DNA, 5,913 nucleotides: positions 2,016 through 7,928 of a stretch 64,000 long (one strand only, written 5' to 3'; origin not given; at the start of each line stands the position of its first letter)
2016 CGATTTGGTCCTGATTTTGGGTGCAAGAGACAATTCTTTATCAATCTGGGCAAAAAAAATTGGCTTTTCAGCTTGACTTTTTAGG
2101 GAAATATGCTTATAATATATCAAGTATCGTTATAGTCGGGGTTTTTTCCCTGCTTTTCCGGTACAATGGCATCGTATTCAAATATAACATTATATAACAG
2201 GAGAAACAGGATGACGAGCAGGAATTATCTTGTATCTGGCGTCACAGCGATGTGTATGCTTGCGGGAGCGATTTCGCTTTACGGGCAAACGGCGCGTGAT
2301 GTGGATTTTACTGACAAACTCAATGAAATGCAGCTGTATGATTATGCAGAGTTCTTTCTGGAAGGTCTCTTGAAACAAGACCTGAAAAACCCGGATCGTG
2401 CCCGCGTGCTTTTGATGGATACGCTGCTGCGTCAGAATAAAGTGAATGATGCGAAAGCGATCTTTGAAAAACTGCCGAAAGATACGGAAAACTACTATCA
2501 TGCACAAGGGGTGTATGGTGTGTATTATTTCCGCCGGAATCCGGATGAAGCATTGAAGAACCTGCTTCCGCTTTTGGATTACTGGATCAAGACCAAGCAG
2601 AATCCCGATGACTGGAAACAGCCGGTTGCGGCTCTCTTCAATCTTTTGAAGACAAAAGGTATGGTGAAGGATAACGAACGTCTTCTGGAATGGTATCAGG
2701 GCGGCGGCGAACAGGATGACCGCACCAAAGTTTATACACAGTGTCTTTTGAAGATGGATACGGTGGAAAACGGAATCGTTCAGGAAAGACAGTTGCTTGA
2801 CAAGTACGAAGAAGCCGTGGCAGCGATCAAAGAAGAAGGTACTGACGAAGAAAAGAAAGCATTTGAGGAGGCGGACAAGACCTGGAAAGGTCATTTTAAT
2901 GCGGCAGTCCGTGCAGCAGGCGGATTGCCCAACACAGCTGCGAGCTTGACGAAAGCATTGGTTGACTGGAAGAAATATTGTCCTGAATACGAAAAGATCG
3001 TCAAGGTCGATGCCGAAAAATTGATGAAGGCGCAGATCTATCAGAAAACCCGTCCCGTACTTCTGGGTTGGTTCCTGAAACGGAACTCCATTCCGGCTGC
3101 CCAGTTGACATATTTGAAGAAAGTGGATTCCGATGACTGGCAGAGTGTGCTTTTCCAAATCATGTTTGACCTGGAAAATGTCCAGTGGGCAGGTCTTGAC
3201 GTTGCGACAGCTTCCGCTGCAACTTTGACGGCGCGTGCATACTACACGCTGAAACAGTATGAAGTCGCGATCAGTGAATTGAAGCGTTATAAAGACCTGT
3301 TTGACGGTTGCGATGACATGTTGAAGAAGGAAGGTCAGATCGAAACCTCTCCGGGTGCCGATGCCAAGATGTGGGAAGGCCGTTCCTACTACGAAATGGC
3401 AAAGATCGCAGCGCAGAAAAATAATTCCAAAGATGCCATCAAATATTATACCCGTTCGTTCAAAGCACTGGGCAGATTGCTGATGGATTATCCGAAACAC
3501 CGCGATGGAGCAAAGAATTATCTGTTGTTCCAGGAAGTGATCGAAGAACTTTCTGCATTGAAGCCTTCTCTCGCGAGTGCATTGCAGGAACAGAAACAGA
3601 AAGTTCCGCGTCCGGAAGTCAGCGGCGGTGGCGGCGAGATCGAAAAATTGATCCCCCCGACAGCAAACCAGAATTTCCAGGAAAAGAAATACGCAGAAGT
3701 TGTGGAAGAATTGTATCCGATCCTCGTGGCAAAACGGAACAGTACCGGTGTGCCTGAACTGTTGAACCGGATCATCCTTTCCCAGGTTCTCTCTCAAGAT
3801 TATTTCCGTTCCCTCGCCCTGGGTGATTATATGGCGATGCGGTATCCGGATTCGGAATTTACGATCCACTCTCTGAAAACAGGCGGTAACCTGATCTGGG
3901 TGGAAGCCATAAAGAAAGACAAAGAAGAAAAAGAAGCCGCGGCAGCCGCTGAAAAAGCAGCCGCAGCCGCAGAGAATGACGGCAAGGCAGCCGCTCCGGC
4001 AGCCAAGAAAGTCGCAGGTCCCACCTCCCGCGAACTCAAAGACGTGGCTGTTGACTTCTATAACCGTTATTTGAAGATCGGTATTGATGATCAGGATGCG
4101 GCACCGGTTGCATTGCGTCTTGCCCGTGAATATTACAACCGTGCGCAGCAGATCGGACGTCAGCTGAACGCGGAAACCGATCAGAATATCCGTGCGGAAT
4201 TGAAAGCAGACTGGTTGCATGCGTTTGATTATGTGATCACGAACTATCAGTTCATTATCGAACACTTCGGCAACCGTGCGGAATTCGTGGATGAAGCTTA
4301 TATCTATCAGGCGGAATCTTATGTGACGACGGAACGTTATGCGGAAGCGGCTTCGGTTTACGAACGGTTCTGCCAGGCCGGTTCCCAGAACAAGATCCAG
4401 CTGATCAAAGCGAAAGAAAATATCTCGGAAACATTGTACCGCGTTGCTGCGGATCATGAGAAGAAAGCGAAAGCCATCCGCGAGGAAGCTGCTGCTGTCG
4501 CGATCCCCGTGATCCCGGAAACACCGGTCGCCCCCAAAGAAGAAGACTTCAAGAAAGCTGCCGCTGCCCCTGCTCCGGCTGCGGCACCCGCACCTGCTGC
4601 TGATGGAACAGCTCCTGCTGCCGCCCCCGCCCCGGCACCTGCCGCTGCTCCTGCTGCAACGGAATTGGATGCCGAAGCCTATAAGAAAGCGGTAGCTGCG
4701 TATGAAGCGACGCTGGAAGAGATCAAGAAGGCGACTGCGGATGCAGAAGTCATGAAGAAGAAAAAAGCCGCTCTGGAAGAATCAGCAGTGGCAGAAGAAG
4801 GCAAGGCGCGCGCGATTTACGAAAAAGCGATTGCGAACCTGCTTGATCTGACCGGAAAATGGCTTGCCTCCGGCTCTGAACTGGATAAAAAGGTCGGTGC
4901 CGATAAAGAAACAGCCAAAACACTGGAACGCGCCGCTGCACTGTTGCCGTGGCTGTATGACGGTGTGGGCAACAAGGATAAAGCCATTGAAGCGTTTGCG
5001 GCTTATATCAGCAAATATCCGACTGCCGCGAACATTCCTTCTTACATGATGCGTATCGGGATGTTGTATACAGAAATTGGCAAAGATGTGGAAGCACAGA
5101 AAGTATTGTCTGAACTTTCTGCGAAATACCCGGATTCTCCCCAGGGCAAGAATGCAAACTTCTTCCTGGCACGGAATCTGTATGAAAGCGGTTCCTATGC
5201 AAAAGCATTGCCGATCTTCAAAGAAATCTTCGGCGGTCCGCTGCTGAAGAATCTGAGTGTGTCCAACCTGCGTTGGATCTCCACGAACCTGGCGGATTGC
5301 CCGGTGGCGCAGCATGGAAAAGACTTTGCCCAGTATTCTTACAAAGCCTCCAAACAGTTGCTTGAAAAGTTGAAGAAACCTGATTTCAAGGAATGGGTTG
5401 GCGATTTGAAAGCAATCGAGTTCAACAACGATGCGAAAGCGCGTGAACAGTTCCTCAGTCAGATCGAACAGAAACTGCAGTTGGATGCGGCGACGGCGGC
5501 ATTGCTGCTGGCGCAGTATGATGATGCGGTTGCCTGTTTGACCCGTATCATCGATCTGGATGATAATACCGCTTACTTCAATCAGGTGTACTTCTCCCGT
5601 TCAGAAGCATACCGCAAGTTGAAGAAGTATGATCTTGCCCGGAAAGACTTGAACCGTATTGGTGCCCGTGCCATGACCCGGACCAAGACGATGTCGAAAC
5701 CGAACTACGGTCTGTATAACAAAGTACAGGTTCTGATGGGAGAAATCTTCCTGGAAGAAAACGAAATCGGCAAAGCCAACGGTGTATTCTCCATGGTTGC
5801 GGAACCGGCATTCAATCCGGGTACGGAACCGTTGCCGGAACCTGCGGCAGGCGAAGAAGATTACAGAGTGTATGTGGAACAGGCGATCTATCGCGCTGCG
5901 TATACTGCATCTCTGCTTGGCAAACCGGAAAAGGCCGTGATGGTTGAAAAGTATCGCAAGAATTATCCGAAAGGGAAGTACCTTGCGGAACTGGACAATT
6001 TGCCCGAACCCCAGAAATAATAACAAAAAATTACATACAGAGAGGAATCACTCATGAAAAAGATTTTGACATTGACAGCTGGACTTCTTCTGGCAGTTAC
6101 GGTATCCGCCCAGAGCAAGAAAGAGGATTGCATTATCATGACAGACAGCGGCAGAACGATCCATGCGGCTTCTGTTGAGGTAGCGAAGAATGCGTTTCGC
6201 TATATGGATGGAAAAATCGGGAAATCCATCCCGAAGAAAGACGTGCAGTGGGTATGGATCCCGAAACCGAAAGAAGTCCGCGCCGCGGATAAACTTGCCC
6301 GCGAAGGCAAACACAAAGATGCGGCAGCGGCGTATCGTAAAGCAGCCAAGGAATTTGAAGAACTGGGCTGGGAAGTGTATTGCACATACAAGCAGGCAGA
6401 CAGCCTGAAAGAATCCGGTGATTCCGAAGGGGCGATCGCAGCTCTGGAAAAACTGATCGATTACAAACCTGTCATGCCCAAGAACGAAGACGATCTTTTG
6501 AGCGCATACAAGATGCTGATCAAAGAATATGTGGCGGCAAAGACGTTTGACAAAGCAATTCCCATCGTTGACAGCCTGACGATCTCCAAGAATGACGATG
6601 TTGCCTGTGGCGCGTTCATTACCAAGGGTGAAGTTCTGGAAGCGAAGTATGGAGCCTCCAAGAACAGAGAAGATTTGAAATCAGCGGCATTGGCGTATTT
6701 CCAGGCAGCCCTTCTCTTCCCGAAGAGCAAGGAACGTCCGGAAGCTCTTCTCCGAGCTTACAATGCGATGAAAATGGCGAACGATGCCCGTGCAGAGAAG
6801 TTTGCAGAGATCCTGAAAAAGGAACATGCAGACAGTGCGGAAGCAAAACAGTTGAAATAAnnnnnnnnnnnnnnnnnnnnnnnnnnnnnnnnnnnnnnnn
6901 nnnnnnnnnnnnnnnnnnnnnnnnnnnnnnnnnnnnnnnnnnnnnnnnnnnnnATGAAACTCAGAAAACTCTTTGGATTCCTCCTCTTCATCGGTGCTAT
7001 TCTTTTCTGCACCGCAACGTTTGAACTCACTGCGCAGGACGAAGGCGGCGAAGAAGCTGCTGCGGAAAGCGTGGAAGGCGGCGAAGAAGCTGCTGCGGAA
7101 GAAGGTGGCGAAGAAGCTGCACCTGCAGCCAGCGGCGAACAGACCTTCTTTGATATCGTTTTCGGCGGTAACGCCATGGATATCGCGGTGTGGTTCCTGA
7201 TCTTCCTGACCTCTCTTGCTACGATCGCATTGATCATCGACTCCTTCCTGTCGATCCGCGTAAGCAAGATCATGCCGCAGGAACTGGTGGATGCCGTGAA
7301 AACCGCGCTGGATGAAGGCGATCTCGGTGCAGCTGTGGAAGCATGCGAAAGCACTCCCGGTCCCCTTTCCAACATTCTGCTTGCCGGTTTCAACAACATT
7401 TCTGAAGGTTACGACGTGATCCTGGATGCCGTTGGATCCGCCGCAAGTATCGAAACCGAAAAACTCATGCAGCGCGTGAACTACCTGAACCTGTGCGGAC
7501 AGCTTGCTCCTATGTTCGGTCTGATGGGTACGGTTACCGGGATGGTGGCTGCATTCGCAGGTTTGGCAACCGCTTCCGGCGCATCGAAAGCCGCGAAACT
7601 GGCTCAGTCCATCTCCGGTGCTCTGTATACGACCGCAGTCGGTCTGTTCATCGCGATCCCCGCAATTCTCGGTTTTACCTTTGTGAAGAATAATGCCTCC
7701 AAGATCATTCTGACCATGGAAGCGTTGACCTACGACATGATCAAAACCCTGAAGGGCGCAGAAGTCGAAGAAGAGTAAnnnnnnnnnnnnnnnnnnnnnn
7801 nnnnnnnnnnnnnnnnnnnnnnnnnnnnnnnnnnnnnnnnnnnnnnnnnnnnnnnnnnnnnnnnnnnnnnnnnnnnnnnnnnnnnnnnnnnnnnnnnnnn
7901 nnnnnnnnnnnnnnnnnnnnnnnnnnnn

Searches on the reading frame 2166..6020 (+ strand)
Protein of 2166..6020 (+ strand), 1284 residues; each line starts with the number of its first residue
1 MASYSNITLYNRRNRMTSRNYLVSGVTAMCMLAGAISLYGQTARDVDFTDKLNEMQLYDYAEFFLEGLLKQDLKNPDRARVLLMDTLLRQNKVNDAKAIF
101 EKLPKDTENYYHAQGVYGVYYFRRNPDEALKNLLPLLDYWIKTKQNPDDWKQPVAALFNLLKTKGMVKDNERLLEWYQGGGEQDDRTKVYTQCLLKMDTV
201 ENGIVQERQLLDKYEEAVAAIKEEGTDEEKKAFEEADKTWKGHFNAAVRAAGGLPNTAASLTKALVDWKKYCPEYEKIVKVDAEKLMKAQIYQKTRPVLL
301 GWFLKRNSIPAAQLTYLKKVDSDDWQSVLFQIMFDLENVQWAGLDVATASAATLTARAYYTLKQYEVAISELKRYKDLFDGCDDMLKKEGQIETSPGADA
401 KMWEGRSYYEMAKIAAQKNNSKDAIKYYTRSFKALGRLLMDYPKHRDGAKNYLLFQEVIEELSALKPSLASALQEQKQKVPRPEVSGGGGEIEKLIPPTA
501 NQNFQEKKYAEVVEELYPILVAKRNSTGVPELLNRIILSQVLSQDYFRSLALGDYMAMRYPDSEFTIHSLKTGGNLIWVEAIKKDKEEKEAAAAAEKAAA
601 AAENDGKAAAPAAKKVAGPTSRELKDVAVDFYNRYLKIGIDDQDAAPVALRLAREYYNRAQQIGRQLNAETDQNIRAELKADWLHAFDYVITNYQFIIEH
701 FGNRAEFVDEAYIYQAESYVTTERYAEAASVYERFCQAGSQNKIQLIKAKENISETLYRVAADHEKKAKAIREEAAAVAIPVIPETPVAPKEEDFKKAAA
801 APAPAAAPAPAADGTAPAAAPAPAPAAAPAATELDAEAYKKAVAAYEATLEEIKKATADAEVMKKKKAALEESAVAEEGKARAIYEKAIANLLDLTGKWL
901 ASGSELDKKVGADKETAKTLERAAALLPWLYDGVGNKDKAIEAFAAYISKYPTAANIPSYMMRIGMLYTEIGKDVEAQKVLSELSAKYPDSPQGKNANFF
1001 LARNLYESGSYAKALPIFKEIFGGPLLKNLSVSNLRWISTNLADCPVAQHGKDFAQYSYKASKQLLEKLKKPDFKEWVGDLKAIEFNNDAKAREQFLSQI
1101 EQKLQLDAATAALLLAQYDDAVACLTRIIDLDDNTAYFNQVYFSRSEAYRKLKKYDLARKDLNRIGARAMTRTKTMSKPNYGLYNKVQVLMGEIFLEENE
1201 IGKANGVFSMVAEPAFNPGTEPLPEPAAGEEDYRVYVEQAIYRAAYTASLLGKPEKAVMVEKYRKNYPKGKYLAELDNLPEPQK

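Call 9: search_protein_families(library=pfam, proteins=[window:2166-6020:+], max_evalue=0.001)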
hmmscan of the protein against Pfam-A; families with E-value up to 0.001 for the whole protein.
window:2166-6020:+ (1284 aa): 6 families
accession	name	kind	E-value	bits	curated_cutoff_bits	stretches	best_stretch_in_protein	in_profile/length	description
PF13174.12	TPR_6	-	1.6e-11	44.5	26.3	0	961-991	3-33/33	Tetratricopeptide repeat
PF12895.13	ANAPC3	-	1.4e-05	25.7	27.2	0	55-112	2-61/82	Anaphase-promoting complex, cyclosome, subunit 3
PF14559.12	TPR_19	-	0.00012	22.8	25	0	59-112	8-62/68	Tetratricopeptide repeat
PF07719.23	TPR_2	-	0.00016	22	27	0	1141-1164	3-26/34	Tetratricopeptide repeat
PF13428.12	TPR_14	-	0.00018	22.3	23.5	0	710-740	2-32/44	Tetratricopeptide repeat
PF13432.12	TPR_16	-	0.00033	21.5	32.7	0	1106-1164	1-56/65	Tetratricopeptide repeat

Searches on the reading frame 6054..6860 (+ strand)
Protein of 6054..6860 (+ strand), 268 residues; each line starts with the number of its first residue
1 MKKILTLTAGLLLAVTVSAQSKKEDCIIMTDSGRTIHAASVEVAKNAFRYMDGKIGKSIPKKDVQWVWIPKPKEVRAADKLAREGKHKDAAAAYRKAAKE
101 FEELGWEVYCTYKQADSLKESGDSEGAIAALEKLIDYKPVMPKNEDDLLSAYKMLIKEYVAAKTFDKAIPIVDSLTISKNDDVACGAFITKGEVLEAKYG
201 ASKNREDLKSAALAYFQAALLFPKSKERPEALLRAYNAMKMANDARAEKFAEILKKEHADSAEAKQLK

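Call 9: search_protein_families(library=pfam, proteins=[window:6054-6860:+], max_evalue=0.001)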
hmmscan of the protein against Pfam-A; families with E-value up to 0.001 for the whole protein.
window:6054-6860:+ (268 aa): 2 families
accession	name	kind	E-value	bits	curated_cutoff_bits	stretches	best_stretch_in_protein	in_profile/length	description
PF13174.12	TPR_6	-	0.00038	21.4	26.3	0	112-136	4-28/33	Tetratricopeptide repeat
PF13432.12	TPR_16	-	0.00074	20.3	32.7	0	112-140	1-29/65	Tetratricopeptide repeat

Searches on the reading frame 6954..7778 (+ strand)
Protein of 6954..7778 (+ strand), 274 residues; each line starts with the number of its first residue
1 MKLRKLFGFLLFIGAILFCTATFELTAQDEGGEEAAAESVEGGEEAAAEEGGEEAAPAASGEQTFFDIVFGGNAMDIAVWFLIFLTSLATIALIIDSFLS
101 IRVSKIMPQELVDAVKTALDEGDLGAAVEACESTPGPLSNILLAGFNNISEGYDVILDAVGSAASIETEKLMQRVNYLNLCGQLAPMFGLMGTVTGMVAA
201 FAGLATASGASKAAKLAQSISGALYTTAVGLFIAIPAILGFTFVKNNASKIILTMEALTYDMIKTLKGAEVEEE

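Call 9: search_protein_families(library=pfam, proteins=[window:6954-7778:+], max_evalue=0.001)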
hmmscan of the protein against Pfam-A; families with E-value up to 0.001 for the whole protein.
window:6954-7778:+ (274 aa): 1 family
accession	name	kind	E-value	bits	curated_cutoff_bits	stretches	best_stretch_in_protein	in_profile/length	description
PF01618.21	MotA_ExbB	-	2.1e-25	89.4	22.9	1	137-256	5-126/127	MotA/TolQ/ExbB proton channel family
